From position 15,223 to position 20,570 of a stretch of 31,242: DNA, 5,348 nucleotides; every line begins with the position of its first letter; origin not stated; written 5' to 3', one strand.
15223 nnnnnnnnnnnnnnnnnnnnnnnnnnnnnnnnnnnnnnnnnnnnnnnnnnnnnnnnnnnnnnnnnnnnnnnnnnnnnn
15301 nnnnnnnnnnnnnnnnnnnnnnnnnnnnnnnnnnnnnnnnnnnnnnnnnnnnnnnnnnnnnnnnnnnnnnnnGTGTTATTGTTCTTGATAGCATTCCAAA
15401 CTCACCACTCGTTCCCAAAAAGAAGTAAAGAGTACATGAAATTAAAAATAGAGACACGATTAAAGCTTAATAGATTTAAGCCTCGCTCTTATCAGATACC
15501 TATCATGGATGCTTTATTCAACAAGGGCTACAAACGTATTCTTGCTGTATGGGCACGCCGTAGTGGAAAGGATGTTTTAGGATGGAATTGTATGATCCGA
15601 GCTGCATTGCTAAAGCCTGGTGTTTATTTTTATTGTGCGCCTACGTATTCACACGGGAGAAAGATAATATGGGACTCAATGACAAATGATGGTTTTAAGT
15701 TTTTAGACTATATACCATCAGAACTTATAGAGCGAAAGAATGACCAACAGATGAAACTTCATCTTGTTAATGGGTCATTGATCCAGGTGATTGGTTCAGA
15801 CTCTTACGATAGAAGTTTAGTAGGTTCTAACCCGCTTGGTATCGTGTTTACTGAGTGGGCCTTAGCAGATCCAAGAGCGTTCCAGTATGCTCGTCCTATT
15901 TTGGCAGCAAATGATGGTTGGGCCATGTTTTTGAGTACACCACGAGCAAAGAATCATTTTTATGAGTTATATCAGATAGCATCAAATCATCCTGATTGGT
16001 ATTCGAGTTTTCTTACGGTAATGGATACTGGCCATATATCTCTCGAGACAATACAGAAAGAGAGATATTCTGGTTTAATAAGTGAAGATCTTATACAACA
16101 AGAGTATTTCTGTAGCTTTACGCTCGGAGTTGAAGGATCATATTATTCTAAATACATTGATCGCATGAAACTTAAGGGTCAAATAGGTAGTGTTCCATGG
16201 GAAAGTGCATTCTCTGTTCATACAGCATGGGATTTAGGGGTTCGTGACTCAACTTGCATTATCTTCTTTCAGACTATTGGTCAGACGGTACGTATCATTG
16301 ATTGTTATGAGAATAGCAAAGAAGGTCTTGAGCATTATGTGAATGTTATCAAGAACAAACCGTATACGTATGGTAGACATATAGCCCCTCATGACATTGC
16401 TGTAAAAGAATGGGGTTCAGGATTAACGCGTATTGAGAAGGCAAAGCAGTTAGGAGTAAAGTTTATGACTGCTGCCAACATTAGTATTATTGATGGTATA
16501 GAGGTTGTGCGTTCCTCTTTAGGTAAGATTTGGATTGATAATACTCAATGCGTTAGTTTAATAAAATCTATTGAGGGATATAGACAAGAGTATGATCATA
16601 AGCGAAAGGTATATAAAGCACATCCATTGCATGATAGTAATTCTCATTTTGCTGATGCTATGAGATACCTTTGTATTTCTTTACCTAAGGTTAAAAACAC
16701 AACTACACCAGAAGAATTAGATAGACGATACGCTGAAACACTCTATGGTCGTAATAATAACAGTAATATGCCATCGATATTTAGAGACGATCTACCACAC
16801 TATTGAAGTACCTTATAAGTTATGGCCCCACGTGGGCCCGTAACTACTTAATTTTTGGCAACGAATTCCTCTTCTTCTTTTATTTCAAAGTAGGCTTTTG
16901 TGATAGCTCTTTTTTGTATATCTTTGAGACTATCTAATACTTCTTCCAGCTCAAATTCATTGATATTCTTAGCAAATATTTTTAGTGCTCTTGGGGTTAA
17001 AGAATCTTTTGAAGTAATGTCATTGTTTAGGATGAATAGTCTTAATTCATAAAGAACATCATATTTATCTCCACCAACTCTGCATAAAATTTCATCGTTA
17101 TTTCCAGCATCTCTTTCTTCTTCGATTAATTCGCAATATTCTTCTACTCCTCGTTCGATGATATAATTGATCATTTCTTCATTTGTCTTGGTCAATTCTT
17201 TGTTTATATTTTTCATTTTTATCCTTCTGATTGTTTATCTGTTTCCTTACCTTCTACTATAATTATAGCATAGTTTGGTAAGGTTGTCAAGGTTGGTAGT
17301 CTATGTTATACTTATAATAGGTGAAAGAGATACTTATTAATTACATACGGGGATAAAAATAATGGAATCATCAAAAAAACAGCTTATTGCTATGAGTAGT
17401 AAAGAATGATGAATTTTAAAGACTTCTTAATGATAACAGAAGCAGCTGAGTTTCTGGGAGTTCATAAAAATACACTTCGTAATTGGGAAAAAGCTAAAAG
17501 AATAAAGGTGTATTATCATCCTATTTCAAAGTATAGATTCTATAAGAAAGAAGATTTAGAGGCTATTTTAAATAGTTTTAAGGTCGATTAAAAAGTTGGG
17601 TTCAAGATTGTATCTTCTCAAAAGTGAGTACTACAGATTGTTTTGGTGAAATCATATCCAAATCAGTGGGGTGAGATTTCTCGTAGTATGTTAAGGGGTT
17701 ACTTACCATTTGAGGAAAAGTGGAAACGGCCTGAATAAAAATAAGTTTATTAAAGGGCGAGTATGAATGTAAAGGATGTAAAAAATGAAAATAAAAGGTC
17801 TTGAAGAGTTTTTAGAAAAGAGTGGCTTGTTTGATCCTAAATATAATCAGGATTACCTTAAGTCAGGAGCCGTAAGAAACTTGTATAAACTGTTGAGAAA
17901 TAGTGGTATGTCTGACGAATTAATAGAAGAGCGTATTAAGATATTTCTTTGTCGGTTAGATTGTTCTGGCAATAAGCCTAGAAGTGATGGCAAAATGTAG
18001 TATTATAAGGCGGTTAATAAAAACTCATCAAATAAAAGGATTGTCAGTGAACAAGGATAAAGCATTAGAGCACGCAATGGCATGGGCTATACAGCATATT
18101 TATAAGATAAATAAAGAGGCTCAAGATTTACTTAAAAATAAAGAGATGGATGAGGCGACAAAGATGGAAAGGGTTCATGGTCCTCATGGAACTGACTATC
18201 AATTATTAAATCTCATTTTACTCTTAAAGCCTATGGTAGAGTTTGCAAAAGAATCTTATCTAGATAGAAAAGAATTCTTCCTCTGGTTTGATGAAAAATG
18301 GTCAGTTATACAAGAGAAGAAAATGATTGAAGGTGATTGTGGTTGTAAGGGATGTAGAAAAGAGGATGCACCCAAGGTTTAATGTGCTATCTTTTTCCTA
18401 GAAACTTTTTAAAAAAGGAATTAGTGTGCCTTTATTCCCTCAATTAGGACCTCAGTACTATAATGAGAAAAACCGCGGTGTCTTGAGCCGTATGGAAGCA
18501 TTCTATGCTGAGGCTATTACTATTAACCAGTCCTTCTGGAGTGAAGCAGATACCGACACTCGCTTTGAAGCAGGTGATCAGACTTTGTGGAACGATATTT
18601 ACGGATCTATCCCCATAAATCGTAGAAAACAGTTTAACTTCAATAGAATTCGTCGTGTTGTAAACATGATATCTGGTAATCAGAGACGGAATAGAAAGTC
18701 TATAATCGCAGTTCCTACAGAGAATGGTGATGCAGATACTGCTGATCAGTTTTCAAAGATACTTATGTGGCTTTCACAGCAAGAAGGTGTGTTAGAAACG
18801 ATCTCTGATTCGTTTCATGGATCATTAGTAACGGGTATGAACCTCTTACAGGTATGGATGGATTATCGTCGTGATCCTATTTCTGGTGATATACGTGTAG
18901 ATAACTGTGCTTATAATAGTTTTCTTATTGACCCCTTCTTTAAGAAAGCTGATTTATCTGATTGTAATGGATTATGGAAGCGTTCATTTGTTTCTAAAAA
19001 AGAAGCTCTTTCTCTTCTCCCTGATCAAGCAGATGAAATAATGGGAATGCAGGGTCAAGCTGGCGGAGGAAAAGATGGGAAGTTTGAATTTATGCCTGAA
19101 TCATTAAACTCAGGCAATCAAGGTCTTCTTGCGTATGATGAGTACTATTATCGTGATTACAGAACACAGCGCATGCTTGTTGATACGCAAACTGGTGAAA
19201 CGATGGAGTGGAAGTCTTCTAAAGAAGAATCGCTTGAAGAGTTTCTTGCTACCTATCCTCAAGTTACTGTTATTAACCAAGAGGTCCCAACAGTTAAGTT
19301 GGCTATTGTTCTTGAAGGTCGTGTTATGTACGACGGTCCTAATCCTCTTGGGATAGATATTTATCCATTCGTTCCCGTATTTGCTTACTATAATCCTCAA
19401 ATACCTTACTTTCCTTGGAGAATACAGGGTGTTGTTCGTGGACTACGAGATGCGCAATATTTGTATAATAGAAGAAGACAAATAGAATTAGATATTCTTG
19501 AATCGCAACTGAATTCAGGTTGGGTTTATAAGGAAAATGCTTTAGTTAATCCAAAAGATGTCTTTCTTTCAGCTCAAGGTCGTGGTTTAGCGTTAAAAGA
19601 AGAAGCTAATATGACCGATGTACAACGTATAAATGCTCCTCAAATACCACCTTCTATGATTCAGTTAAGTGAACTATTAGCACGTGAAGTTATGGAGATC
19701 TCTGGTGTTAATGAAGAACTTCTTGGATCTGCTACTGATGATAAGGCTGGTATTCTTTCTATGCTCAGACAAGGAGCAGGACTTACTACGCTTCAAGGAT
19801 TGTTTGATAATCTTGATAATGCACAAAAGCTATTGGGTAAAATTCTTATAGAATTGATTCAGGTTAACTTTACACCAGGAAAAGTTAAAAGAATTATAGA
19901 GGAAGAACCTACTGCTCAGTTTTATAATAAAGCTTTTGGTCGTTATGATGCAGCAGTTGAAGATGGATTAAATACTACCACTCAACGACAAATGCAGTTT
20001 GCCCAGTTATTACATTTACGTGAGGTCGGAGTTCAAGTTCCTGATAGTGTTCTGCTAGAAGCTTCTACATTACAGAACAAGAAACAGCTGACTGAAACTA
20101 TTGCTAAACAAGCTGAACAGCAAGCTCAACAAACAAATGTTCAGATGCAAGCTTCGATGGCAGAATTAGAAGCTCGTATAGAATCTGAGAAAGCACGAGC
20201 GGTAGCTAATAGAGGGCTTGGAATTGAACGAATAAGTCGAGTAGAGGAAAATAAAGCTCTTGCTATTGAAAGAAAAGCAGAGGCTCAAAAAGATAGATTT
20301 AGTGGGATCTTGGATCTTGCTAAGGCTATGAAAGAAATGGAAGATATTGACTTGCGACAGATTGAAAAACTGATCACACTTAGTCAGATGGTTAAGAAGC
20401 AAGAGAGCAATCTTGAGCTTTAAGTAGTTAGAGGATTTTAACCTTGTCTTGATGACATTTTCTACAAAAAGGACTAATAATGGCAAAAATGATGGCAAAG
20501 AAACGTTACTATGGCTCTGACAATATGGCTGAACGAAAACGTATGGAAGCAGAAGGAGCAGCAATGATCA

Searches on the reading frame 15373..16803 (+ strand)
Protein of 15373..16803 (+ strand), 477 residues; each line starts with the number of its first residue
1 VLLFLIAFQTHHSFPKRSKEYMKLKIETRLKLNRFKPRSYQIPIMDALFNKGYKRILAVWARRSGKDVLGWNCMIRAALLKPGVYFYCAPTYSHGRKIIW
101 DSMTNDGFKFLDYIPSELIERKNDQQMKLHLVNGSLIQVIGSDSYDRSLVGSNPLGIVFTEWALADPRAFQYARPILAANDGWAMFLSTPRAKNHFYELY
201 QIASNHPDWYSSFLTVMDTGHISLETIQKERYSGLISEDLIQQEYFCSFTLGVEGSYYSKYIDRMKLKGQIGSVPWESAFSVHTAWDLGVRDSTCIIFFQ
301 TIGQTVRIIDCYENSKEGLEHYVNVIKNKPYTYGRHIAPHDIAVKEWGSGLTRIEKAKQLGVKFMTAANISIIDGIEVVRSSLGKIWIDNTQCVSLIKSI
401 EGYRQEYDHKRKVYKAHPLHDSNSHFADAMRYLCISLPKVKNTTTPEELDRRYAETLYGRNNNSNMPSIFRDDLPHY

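Call 9: search_protein_families(library=phrogs, proteins=[window:15373-16803:+], max_evalue=0.001)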
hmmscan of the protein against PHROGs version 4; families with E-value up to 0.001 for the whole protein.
window:15373-16803:+ (477 aa): 4 families
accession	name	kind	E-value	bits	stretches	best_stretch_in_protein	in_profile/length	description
phrog_2472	-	unknown function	1.5e-43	150.4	1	207-436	62-307/324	-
phrog_2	-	head and packaging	1.2e-26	94.7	1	10-444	232-600/807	terminase large subunit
phrog_6672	-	head and packaging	1.6e-08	35.3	1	350-441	43-133/145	terminase large subunit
phrog_10250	-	head and packaging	5.1e-08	33.9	1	239-441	8-219/228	terminase large subunit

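Call 103: search_protein_families(library=pfam, proteins=[window:15373-16803:+], max_evalue=0.01)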
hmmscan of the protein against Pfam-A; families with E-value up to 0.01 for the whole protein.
window:15373-16803:+ (477 aa): 1 family
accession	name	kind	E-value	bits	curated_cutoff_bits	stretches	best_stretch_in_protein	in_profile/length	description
PF05876.18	GpA_ATPase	-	4.3e-05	23.7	25.6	1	40-163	14-138/247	Phage terminase large subunit gpA, ATPase domain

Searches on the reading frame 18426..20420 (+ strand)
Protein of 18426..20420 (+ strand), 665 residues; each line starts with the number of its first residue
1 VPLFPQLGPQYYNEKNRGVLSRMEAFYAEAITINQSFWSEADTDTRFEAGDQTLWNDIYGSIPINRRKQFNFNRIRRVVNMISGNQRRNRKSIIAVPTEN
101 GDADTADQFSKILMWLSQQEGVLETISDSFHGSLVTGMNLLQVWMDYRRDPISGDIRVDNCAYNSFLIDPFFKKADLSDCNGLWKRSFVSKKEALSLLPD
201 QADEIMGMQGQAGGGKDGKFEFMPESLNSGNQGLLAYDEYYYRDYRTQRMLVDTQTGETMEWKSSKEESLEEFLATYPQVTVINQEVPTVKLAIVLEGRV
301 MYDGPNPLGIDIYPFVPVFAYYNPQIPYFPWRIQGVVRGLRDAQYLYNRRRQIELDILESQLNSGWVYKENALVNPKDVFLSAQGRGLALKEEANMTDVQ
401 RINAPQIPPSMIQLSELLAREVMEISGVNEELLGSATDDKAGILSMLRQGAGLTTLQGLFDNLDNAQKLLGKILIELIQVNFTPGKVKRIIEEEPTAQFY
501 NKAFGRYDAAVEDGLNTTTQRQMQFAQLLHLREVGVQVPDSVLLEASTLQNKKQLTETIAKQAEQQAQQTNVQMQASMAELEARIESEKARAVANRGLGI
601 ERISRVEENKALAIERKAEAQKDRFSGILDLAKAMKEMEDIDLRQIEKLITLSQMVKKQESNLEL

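Call 9: search_protein_families(library=phrogs, proteins=[window:18426-20420:+], max_evalue=0.001)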
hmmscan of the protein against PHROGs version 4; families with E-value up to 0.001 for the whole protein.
window:18426-20420:+ (665 aa): 4 families
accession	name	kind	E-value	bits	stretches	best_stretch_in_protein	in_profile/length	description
phrog_156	-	head and packaging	1.8e-74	252.4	1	17-598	9-604/681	portal protein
phrog_25797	-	unknown function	3.5e-05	24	1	425-497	55-127/312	-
phrog_32380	-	unknown function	0.00058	20.2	0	55-198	37-179/287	-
phrog_18470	-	head and packaging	0.00098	19.3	0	126-204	128-204/232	portal protein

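Call 24: search_dna_similar(query=window:18426-20420:+, collection=phages, mode=protein, max_rows=15)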
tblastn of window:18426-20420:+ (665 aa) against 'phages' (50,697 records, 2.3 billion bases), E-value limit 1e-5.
Records with a match: 81; places in all: 81; records where one place covers at least 80% of the query: 0.
Best place of each record, by identity: <60% 81.
By first word of the organism name: Ralstonia 31; Pseudomonas 10; Burkholderia 10; Klebsiella 6; Erwinia 5; Caudoviricetes 3; Microcystis 3; Serratia 2; Ochrobactrum 2; Sinorhizobium 2; and 6 more.
By host as written in the record: - 8; Ralstonia pseudosolanacearum 6; Ralstonia solanacearum 5; Ralstonia pseudosolanacearum I-31 (MT043) 5; Pseudomonas aeruginosa 4; Ralstonia pseudosolanacearum I-15 (MT014) 4; Ralstonia pseudosolanacearum I-33 (MT061) 4; Burkholderia cenocepacia 4; and 28 more.
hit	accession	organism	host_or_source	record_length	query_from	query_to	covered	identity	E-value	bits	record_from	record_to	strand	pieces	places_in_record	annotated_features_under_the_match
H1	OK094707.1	Pseudomonas phage YMC17/07/R4900a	Pseudomonas aeruginosa YMC17/07/R4900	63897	47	557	77%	25.3%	1e-25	119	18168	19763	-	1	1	hypothetical protein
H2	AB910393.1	Pseudomonas phage KPP25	Pseudomonas aeruginosa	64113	47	557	77%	25.3%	1e-25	119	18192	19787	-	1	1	structural protein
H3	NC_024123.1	Pseudomonas phage KPP25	Pseudomonas aeruginosa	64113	47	557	77%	25.3%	1e-25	119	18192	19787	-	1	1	portal protein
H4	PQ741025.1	Pseudomonas phage CRPAP1904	Pseudomonas aeruginosa CRPA190 ...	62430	47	557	77%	25.1%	3e-25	118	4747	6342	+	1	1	portal protein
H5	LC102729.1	Pseudomonas phage phiR18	-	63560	47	557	77%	25.1%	3e-25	118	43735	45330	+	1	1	hypothetical protein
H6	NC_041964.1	Pseudomonas phage phiR18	-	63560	47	557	77%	25.1%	3e-25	118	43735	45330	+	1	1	portal protein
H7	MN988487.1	Rhizobium phage RHph_Y1_10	Rhizobium etli Y1_10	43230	22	531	77%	23.3%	6e-19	98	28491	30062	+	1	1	portal protein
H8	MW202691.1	Caudoviricetes sp.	Manatee Spring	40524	13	522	77%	21.5%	2e-9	67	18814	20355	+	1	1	phage P22 like portal protein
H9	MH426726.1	Erwinia phage Pavtok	Erwinia amylovora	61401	162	538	57%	23.9%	2e-11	74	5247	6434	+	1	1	hypothetical protein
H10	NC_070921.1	Erwinia phage Pavtok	Erwinia amylovora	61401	162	538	57%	23.9%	2e-11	74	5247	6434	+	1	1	portal protein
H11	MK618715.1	Serratia phage Parlo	Serratia marcescens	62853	96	499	61%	22.1%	7e-10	69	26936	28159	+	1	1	portal protein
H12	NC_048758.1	Serratia phage Parlo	Serratia marcescens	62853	96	499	61%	22.1%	7e-10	69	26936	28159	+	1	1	portal protein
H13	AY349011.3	Burkholderia phage Bcep22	-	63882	162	559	60%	21.7%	1e-10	71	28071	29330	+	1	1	phage portal protein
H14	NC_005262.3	Burkholderia phage Bcep22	-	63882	162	559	60%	21.7%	1e-10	71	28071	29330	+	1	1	portal protein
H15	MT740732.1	Ralstonia phage Darius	Ralstonia pseudosolanacearum I-15 ...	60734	101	499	60%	21.5%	2e-10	70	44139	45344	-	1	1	portal protein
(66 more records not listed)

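Call 103: search_protein_families(library=pfam, proteins=[window:18426-20420:+], max_evalue=0.01)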
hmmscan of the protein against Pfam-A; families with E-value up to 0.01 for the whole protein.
window:18426-20420:+ (665 aa): 1 family
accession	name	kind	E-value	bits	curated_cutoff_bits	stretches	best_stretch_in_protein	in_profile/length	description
PF16510.12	P22_portal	-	5.7e-75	253.4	26.1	1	27-592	4-591/594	Phage P22-like portal protein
